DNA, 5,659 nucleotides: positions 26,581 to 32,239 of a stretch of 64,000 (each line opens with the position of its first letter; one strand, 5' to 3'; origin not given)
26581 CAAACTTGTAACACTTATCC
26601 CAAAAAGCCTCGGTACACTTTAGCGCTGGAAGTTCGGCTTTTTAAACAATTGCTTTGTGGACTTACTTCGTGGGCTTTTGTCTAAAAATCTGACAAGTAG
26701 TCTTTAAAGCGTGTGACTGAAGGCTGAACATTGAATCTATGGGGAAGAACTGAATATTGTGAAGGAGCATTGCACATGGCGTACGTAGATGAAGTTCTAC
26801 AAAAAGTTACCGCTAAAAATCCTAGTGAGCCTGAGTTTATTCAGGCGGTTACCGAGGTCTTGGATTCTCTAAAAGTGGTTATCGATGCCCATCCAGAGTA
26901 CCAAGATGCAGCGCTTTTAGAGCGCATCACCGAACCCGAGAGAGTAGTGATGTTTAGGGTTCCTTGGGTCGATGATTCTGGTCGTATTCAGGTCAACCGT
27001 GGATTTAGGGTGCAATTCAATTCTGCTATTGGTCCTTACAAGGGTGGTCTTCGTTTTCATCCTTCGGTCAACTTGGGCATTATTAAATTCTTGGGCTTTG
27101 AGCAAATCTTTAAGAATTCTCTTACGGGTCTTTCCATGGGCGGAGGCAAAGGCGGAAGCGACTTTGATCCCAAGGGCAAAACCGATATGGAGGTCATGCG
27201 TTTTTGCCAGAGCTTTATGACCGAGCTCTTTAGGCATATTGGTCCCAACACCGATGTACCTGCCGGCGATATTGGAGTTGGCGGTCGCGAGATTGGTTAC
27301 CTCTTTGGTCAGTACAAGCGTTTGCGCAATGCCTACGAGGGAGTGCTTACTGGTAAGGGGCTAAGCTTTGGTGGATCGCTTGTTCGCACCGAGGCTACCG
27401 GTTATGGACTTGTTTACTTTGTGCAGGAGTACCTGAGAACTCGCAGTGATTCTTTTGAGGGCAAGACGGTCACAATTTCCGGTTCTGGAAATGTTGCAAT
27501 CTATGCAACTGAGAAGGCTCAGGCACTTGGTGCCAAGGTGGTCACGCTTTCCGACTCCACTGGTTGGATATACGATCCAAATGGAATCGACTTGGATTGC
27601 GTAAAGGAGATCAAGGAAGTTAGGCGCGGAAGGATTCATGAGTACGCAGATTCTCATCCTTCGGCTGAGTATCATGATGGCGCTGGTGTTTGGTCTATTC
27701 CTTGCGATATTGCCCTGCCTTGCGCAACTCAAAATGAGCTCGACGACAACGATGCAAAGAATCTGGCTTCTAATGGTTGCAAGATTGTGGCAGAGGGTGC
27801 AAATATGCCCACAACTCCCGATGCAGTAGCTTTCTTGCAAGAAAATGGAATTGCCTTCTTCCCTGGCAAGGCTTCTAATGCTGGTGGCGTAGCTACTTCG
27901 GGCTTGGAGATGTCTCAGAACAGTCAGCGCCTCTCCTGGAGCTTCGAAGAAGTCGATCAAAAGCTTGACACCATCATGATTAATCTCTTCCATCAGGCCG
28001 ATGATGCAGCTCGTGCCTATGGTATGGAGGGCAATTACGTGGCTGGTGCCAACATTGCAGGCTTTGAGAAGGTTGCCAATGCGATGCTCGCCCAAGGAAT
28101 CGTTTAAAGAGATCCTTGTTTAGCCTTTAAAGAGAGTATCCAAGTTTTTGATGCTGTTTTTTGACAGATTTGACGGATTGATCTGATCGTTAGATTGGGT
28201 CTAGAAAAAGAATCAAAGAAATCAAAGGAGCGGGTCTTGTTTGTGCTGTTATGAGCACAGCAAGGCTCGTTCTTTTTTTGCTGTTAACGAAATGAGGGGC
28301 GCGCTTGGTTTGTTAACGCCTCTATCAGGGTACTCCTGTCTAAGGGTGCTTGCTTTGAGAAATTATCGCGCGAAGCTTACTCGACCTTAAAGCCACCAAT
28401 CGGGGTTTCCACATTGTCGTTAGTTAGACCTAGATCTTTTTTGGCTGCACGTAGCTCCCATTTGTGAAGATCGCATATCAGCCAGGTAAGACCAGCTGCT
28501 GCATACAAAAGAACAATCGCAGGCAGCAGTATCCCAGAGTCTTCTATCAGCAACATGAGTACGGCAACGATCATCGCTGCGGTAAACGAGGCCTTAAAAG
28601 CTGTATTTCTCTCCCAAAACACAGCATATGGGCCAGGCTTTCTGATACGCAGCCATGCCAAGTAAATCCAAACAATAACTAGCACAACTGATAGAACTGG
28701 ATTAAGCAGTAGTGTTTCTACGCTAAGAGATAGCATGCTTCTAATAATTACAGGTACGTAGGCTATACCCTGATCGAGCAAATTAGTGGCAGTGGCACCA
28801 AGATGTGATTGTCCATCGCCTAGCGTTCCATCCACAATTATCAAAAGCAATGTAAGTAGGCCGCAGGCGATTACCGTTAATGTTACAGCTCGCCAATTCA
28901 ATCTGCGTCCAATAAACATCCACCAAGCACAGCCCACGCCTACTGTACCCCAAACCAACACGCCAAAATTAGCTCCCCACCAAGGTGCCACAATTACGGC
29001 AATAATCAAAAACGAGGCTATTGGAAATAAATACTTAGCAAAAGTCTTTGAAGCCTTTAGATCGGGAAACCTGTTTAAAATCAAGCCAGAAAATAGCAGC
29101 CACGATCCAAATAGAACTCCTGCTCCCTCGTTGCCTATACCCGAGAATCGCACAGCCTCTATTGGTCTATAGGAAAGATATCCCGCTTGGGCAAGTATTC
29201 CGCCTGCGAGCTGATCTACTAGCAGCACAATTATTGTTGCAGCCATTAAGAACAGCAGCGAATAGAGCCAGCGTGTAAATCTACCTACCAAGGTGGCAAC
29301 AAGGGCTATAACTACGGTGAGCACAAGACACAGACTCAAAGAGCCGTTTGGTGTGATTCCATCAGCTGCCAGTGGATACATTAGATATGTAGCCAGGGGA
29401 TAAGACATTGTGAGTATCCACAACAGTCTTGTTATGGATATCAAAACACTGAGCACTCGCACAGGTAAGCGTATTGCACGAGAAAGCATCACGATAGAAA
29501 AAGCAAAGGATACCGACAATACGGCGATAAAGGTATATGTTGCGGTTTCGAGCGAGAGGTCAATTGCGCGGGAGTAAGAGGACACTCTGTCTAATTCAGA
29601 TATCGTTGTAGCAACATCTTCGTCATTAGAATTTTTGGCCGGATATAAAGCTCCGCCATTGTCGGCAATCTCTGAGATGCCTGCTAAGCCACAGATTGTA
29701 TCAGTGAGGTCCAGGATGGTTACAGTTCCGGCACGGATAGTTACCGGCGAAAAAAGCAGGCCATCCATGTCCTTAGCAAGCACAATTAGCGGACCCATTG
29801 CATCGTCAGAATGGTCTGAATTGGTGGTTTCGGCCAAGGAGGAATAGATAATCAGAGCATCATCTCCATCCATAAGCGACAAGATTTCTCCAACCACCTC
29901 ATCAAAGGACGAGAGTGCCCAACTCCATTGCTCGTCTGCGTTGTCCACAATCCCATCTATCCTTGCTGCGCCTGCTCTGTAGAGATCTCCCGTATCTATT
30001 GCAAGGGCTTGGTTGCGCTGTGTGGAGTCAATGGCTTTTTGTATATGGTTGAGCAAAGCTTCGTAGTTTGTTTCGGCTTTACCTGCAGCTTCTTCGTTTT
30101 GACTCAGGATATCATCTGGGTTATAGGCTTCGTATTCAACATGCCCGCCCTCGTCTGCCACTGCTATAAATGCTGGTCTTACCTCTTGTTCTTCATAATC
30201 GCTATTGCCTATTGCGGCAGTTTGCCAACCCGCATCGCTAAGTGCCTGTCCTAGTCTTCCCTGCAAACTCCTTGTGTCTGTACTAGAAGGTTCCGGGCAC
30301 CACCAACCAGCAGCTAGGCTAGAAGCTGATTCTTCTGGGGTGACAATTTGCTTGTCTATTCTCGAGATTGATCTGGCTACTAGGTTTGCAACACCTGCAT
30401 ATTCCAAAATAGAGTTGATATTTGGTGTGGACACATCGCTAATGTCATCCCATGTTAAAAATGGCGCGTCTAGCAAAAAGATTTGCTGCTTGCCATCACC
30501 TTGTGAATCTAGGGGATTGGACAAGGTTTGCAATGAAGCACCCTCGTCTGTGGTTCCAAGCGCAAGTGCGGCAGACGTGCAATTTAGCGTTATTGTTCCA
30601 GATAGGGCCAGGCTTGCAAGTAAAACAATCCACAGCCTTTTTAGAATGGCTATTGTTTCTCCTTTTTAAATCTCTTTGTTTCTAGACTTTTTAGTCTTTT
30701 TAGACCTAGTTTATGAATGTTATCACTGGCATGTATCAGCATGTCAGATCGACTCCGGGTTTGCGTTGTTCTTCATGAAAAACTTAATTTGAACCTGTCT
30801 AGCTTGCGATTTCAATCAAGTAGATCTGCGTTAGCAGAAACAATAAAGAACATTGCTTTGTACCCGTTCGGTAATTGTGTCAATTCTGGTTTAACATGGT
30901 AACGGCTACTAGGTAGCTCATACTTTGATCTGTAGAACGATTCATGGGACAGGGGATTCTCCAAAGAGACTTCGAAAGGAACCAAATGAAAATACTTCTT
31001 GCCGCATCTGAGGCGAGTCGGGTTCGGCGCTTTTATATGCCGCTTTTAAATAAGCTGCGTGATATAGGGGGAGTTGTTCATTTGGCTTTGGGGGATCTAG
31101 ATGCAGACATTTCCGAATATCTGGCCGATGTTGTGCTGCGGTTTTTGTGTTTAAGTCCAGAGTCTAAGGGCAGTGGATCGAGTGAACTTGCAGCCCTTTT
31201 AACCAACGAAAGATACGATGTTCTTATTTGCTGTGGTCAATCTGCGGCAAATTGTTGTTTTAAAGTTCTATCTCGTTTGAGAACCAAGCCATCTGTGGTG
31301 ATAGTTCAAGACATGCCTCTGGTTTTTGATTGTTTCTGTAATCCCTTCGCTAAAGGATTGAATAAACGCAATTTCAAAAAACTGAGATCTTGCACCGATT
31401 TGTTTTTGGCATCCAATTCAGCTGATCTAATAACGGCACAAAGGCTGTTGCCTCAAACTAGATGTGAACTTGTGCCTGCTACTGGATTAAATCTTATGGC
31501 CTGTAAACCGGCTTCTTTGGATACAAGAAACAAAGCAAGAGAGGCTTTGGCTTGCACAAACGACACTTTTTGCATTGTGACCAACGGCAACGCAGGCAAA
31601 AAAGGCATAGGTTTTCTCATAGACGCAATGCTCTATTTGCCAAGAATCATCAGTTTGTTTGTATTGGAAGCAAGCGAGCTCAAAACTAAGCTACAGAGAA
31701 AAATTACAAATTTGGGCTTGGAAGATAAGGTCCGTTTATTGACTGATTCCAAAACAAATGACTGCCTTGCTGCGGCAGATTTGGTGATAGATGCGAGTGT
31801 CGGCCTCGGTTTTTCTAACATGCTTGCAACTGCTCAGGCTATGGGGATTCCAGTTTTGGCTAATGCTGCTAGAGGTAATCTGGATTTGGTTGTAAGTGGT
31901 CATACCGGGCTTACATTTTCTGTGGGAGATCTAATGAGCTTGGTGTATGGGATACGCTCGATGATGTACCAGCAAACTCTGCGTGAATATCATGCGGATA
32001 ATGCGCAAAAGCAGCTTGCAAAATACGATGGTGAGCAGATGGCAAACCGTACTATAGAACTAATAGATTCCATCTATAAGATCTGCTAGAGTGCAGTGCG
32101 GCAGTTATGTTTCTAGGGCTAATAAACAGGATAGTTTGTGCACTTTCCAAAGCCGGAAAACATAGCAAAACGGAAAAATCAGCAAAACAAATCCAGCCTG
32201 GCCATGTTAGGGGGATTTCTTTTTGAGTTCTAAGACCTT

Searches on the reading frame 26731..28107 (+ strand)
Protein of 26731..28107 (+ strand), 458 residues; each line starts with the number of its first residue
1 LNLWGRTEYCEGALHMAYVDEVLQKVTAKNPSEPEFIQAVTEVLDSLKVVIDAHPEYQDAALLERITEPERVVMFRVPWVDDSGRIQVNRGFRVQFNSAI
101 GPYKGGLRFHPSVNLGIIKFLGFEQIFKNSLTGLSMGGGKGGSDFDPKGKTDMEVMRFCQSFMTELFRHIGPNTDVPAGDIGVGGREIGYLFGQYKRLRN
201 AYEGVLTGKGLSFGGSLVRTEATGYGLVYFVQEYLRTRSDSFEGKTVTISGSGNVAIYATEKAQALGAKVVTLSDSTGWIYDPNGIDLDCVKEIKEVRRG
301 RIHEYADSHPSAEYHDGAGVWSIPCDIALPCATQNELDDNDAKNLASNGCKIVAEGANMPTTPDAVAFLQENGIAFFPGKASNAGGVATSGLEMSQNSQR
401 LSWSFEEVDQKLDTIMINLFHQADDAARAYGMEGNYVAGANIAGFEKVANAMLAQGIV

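Call 87: search_protein_families(library=pfam, proteins=[window:26731-28107:+], max_evalue=0.00001)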
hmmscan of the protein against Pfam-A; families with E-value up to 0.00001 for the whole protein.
window:26731-28107:+ (458 aa): 2 families
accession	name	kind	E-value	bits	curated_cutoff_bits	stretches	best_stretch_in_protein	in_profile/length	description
PF00208.27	ELFV_dehydrog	-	1.3e-94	316.9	23.4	1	214-456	1-241/241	Glutamate/Leucine/Phenylalanine/Valine dehydrogenase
PF02812.23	ELFV_dehydrog_N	-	4.9e-52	175.5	25.3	1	69-196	1-128/129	Glu/Leu/Phe/Val dehydrogenase, dimerisation domain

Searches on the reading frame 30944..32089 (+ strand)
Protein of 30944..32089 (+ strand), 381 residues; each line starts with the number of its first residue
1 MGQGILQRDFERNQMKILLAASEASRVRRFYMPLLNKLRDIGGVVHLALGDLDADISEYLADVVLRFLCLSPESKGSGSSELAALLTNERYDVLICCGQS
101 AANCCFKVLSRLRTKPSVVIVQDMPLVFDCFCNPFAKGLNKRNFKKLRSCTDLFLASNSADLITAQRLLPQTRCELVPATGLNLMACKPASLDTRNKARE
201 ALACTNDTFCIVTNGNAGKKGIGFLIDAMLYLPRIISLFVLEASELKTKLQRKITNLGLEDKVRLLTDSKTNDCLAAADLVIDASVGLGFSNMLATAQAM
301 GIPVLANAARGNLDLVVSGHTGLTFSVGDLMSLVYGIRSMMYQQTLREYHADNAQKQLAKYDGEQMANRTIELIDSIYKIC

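Call 87: search_protein_families(library=pfam, proteins=[window:30944-32089:+], max_evalue=0.00001)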
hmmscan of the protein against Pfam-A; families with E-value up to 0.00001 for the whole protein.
window:30944-32089:+ (381 aa): 2 families
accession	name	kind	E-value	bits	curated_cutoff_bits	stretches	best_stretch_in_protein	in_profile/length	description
PF13692.12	Glyco_trans_1_4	-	2.1e-12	47.9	27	1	213-340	6-139/142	Glycosyl transferases group 1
PF00534.26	Glycos_transf_1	-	4.3e-11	43.1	26.4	1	207-357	14-172/172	Glycosyl transferases group 1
